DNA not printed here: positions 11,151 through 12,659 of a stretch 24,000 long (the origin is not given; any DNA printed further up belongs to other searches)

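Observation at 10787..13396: Three-gene cargo operon (RHH/RAMA-like binder + Swt1-like HEPN + HExxH zincin): candidate undescribed defence or abortive-infection system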

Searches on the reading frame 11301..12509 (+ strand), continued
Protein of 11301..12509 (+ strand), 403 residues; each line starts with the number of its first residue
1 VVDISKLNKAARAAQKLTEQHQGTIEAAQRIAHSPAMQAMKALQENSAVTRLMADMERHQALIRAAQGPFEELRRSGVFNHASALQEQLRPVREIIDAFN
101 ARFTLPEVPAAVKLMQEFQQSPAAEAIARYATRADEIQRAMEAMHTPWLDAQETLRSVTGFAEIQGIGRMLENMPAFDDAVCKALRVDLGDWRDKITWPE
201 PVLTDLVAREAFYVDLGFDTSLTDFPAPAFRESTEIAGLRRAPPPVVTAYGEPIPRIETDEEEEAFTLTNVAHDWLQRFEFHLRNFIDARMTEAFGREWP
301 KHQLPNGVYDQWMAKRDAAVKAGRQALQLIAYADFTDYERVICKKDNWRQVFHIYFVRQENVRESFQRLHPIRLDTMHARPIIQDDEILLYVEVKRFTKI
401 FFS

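Call 37: search_protein_families(library=pfam, proteins=[L005:5686-6099:+, L015:5647-6060:+, L018:5725-6138:+, L025:5686-6099:+, L037:5584-5997:+, L042:5485-6000:+, L047:294-800:+, L059:4810-5700:+, L004:5587-5934:+, L008:5584-5886:+], max_evalue=0.01)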
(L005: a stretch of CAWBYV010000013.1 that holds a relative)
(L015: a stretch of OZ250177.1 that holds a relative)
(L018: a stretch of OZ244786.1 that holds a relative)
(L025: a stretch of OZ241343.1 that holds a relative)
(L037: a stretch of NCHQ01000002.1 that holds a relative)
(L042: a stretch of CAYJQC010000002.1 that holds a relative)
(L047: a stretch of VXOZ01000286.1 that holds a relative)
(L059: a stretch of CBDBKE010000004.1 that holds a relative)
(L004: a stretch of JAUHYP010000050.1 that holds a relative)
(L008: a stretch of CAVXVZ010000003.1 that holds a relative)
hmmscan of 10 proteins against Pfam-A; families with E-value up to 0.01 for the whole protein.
L005:5686-6099:+ (138 aa): 2 families
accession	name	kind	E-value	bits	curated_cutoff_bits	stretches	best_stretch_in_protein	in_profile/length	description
PF01381.28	HTH_3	-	4.6e-08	33.4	23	1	18-65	2-49/55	Helix-turn-helix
PF13560.12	HTH_31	-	0.0009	20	27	1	25-54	14-43/64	Helix-turn-helix domain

L015:5647-6060:+ (138 aa): 3 families
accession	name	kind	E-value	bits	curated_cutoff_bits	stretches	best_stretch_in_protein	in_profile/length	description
PF01381.28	HTH_3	-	4.2e-07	30.3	23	1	17-69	2-54/55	Helix-turn-helix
PF13560.12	HTH_31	-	0.00035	21.3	27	1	16-66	9-57/64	Helix-turn-helix domain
PF13443.12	HTH_26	-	0.0016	19.1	22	1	16-66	2-53/63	Cro/C1-type HTH DNA-binding domain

L018:5725-6138:+ (138 aa): 4 families
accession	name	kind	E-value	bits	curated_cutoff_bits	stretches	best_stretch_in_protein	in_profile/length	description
PF01381.28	HTH_3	-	2.4e-07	31.1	23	1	16-69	1-54/55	Helix-turn-helix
PF13560.12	HTH_31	-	2e-05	25.3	27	1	16-67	9-58/64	Helix-turn-helix domain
PF13443.12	HTH_26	-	0.00023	21.8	22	1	16-67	2-54/63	Cro/C1-type HTH DNA-binding domain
PF15943.11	YdaS_toxin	-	0.0047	17.2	30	0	26-58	10-42/65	Bacterial toxin YdaS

L025:5686-6099:+ (138 aa): 3 families
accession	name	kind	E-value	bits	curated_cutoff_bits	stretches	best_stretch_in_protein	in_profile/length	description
PF01381.28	HTH_3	-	3.1e-08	34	23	1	43-96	1-54/55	Helix-turn-helix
PF13560.12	HTH_31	-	4.1e-06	27.4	27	1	43-93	6-57/64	Helix-turn-helix domain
PF13443.12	HTH_26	-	0.00025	21.7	22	1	43-93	2-53/63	Cro/C1-type HTH DNA-binding domain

L037:5584-5997:+ (138 aa): 0 families

L042:5485-6000:+ (172 aa): 0 families

L047:294-800:+ (169 aa): 0 families

L059:4810-5700:+ (297 aa): 1 family
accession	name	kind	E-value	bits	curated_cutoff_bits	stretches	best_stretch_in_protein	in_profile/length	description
PF00589.27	Phage_integrase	-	3.7e-07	30.5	27.1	1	175-296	24-144/172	Phage integrase family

L004:5587-5934:+ (116 aa): 0 families

L008:5584-5886:+ (101 aa): 0 families

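Call 39: search_protein_families(library=pfam, proteins=[L015:5353-5628:+, L052:5314-5574:+, L050:5543-5836:+, L065:5525-5842:+, L005:5249-5563:+, L039:5303-5824:+, L044:5241-5945:+, L027:5561-5797:+, L002:5749-5931:+, L017:5663-5851:+], max_evalue=0.01)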
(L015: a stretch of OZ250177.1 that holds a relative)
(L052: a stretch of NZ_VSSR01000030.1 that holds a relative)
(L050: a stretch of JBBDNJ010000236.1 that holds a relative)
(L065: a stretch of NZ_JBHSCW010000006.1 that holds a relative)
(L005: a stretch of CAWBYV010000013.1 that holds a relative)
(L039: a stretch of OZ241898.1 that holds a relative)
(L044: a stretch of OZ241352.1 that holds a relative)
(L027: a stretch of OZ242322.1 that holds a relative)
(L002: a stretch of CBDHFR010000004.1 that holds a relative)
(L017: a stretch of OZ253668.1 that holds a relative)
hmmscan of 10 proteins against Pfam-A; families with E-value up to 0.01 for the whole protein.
L015:5353-5628:+ (92 aa): 1 family
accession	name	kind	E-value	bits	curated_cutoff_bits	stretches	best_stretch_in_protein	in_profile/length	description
PF05015.19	HigB-like_toxin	-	5.1e-14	52.9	27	1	4-92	2-91/91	RelE-like toxin of type II toxin-antitoxin system HigB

L052:5314-5574:+ (87 aa): 0 families

L050:5543-5836:+ (98 aa): 0 families

L065:5525-5842:+ (106 aa): 3 families
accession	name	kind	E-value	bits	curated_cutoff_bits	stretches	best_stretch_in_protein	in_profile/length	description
PF01909.29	NTP_transf_2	-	1.9e-05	25.4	21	1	25-82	6-62/93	Nucleotidyltransferase domain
PF18765.7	Polbeta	-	0.0025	18.4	26.9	1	36-74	15-55/93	Polymerase beta, Nucleotidyltransferase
PF22600.2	MTPAP-like_central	-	0.0035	17.9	27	1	17-65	23-70/139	Poly(A) RNA polymerase, mitochondrial-like, central palm domain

L005:5249-5563:+ (105 aa): 0 families

L039:5303-5824:+ (174 aa): 7 families
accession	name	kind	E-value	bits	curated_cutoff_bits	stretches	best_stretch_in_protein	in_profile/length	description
PF13671.12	AAA_33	-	4.4e-09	37.2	27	1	8-135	2-135/143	AAA domain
PF06414.18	Zeta_toxin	-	5.9e-09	36.1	22.3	1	59-162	82-189/199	Zeta toxin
PF06745.19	ATPase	-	0.0011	18.8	26.6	1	4-30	18-44/231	KaiC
PF13238.12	AAA_18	-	0.0051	17.7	29.4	0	9-121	2-112/128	AAA domain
PF13479.12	AAA_24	-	0.0057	16.9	27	0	6-28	3-24/195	AAA domain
PF20720.3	nSTAND3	-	0.0069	16.5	27.2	0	2-24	14-36/155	Novel STAND NTPase 3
PF13173.12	AAA_14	-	0.0092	16.4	27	0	5-30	2-27/129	AAA domain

L044:5241-5945:+ (235 aa): 0 families

L027:5561-5797:+ (79 aa): 0 families

L002:5749-5931:+ (61 aa): 0 families

L017:5663-5851:+ (63 aa): 0 families

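Call 40: search_solved_structures(query=A1, max_evalue=1, show_alignments=2)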
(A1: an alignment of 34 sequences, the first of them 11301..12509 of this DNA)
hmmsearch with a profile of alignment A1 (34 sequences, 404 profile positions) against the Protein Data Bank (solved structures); distinct sequences matched with E-value up to 1: 1.
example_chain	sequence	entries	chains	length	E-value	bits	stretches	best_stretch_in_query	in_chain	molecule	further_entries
5cff_E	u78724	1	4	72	0.19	13.9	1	216-267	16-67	Staufen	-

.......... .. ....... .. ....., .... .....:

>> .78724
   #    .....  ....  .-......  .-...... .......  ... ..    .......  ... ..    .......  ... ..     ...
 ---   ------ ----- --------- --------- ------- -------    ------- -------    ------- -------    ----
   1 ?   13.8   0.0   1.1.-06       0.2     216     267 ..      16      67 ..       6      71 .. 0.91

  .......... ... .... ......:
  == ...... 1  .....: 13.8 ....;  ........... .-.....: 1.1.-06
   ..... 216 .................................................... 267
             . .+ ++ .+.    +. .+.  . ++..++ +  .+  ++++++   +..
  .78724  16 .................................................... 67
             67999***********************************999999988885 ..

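Call 61: search_protein_families(library=pfam, proteins=[L001:7278-8186:-, L001:8186-8947:-, L055:4355-5248:+, L055:8196-9446:-, L006:2863-5847:+, L009:7249-9609:+, L009:3092-5866:+, L025:7231-10371:-, L050:7437-8120:-], max_evalue=0.001)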
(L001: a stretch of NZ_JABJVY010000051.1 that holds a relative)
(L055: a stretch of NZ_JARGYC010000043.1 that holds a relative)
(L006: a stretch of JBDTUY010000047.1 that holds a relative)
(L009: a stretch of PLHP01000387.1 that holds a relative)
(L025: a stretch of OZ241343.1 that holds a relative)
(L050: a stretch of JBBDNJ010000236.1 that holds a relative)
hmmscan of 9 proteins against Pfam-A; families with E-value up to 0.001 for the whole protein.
L001:7278-8186:- (303 aa): 1 family
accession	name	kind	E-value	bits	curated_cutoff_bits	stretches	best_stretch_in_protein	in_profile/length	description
PF06114.19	Peptidase_M78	-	5.2e-17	62.2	22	1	71-177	27-122/123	IrrE N-terminal-like domain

L001:8186-8947:- (254 aa): 4 families
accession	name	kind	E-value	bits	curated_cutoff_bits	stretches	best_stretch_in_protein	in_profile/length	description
PF12844.13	HTH_19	-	3.1e-14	53.1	30.2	1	153-216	1-63/64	Helix-turn-helix domain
PF01381.28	HTH_3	-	3.9e-12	46.5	23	1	156-211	1-55/55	Helix-turn-helix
PF13560.12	HTH_31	-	4.3e-11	43.4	27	1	151-207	1-57/64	Helix-turn-helix domain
PF13443.12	HTH_26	-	3.6e-08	34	22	1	155-215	1-61/63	Cro/C1-type HTH DNA-binding domain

L055:4355-5248:+ (298 aa): 1 family
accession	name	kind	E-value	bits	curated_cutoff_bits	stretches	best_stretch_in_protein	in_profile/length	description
PF00929.31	RNase_T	-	3.6e-21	76.8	24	1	46-199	2-164/164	Exonuclease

L055:8196-9446:- (417 aa): 3 families
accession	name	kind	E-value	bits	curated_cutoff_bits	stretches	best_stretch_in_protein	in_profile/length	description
PF00589.27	Phage_integrase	-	1.8e-08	34.8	27.1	1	219-371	2-157/172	Phage integrase family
PF13356.12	Arm-DNA-bind_3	-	1.2e-06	29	27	1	4-95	1-76/83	Arm DNA-binding domain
PF22022.2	Phage_int_M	-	0.00035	21.2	27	0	136-185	33-81/96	Phage integrase central domain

L006:2863-5847:+ (995 aa): 5 families
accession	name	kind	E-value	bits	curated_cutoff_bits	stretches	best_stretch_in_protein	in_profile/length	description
PF18766.7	SWI2_SNF2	-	1.3e-26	94.1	26.7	1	294-446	1-144/221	SWI2/SNF2 ATPase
PF04313.20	HSDR_N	-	1.7e-16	61.1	25.1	1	14-214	5-195/198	Type I restriction enzyme R protein N terminus (HSDR_N)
PF04851.21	ResIII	-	2.3e-13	50.8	22.5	1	293-482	6-162/164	Type III restriction enzyme, res subunit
PF22679.2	T1R_D3-like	-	2.1e-12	48.2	27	1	653-711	99-158/158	Type I restriction enzyme subunit R domain 3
PF00270.35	DEAD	-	3e-10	40.5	26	1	311-483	13-161/167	DEAD/DEAH box helicase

L009:7249-9609:+ (787 aa): 2 families
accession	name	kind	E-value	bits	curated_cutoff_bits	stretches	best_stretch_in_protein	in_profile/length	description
PF03702.20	AnmK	-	6.5e-90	302.3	24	1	381-786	3-366/367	Anhydro-N-acetylmuramic acid kinase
PF00933.27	Glyco_hydro_3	-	6.9e-57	193.7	27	1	6-293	3-283/316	Glycosyl hydrolase family 3 N terminal domain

L009:3092-5866:+ (925 aa): 5 families
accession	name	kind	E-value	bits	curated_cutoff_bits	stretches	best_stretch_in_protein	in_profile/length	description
PF00488.27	MutS_V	-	1.8e-87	292.6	30.2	1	676-861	1-186/188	MutS domain V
PF05192.23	MutS_III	-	5.7e-48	164.3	34.1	1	316-607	2-194/194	MutS domain III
PF01624.25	MutS_I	-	1.8e-45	154.3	20.6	1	23-134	1-112/113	MutS domain I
PF05190.23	MutS_IV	-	1.6e-29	102.5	22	1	476-567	1-92/92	MutS family domain IV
PF05188.22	MutS_II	-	4.4e-20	72.9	25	1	142-298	1-132/133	MutS domain II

L025:7231-10371:- (1047 aa): 5 families
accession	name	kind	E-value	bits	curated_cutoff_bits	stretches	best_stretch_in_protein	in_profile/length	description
PF11867.13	T1RH-like_C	-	7.3e-134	446.7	26.8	1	716-1041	1-327/329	Type I restriction enzyme HindI endonuclease subunit-like, C-terminal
PF18766.7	SWI2_SNF2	-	5.3e-76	255.6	26.7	1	271-531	1-220/221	SWI2/SNF2 ATPase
PF04313.20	HSDR_N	-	1.2e-45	156.2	25.1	1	5-209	3-195/198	Type I restriction enzyme R protein N terminus (HSDR_N)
PF22679.2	T1R_D3-like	-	6.1e-21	75.9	27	1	632-699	87-156/158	Type I restriction enzyme subunit R domain 3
PF04851.21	ResIII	-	1.2e-17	64.8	22.5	1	315-464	22-163/164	Type III restriction enzyme, res subunit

L050:7437-8120:- (228 aa): 1 family
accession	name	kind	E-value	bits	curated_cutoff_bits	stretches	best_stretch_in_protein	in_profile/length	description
PF10463.15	Peptidase_U49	-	5.9e-06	26.5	23.9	1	109-197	48-136/202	Peptidase U49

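Call 65: search_dna_similar(query=window:11301-12509:+, collection=plasmids, mode=protein, max_rows=25)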
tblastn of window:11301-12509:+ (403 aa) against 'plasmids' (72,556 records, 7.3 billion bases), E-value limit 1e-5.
Records with a match: 19; places in all: 19; records where one place covers at least 80% of the query: 5.
Best place of each record, by identity: <60% 19.
By first word of the organism name: Pseudosulfitobacter 3; Agrobacterium 2; Rhizobium 2; Sphingobium 2; Qipengyuania 2; Aureimonas 1; Marinibacterium 1; Sulfitobacter 1; Caulobacter 1; Erythrobacteraceae 1; and 3 more.
By predicted mobility (MOB-suite, as given by PLSDB): non-mobilizable 8; conjugative 6; mobilizable 5.
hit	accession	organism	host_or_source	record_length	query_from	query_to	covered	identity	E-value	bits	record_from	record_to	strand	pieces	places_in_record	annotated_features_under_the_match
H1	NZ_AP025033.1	Aureimonas sp. SA4125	-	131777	38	396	89%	43.2%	4e-76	264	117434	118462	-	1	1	Swt1 family HEPN domain-containing protein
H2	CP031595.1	Marinibacterium anthonyi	Isolate culture,marine surface water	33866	33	399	91%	40.3%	2e-71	250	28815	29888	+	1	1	hypothetical protein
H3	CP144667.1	Agrobacterium tumefaciens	Sedum,cell culture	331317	3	397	98%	36.5%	1e-62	224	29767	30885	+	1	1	Swt1 family HEPN domain-containing protein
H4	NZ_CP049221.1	Agrobacterium tumefaciens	Clematis,cell culture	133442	15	396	95%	36.8%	5e-64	229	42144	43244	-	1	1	hypothetical protein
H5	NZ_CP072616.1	Sulfitobacter sp. CB2047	-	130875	26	403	94%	35.3%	5e-60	217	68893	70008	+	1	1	Swt1 family HEPN domain-containing protein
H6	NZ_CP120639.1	Rhizobium sp. 32-5/1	Vicia cracca,cell cilture,root nodule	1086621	137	397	65%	40.4%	2e-36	179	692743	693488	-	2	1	record has no annotation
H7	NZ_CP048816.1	Caulobacter rhizosphaerae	cell culture,soil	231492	141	393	63%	30.2%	4e-18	94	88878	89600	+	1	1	hypothetical protein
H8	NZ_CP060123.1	Sphingobium yanoikuyae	Cell culture,soil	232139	141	399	64%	27.4%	1e-21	105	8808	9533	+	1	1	Swt1 family HEPN domain-containing protein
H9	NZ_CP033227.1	Sphingobium yanoikuyae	Mixed culture,wastewater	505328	141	399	64%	27.4%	1e-21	105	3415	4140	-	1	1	Swt1 family HEPN domain-containing protein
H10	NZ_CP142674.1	Qipengyuania sp. HL-TH1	single cell,seawater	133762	143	397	63%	27.5%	6e-22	105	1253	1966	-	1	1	Swt1 family HEPN domain-containing protein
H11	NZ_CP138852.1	Qipengyuania sp. HL-TH1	single cell,seawater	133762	143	397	63%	27.5%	6e-22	105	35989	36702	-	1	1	Swt1 family HEPN domain-containing protein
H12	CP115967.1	Erythrobacteraceae bacterium WH01K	-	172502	143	397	63%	27.5%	6e-22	105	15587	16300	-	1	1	Swt1 family HEPN domain-containing protein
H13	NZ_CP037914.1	Sphingomonas sp. AAP5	water column of an alpine lake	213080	137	399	65%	26.6%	2e-11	74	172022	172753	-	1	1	Swt1 family HEPN domain-containing protein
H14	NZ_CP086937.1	Pseudosulfitobacter pseudonitzschiae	Skeletonema costatum,The surface ...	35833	141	399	64%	25.9%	3e-15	85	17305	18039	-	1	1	Swt1 family HEPN domain-containing protein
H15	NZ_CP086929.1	Pseudosulfitobacter pseudonitzschiae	Skeletonema costatum,The surface ...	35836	141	399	64%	25.9%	3e-15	85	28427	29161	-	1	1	Swt1 family HEPN domain-containing protein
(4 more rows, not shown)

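Call 67: predict_structure(alignment_id=A3)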
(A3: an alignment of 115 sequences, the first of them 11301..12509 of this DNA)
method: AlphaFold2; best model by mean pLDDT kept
length: 403 residues; sequences in the alignment: 115
mean_pLDDT: 81.6   pTM: 0.81
mean pLDDT of the five models: 81.6, 78.2, 77.8, 72.3, 65.9
residues with pLDDT >= 90: 211; 70-90: 101; 50-70: 41; < 50: 50
segments of 3 or more residues with pLDDT < 50: 1-3, 14-36, 43-57, 258-264
pLDDT, mean of each block of 10 residues (from residue 1): 50 46 41 48 45 46 77 69 65 82 91 88 83 89 95 92 95 93 96 94 87 96 94 94 73 53 61 89 95 97 96 95 90 94 98 96 97 87 92 94 84
secondary structure, 60 per line:
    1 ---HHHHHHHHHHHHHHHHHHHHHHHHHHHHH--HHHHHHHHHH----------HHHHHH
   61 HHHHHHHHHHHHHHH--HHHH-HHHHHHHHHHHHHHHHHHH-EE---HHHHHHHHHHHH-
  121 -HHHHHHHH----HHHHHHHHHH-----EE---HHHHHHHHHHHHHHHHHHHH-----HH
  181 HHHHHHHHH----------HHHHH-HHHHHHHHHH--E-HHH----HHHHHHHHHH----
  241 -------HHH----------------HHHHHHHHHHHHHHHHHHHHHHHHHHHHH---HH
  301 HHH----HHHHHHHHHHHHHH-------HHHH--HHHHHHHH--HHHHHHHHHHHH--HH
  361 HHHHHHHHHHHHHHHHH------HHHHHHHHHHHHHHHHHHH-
elements in order: H4-32 H35-44 H55-75 H78-81 H83-101 H108-119 H122-129 H134-143 H154-173 H179-189 H200-204 H206-215 H227-236 H267-295 H299-303 H308-321 H329-332 H335-342 H345-356 H359-377 H384-402
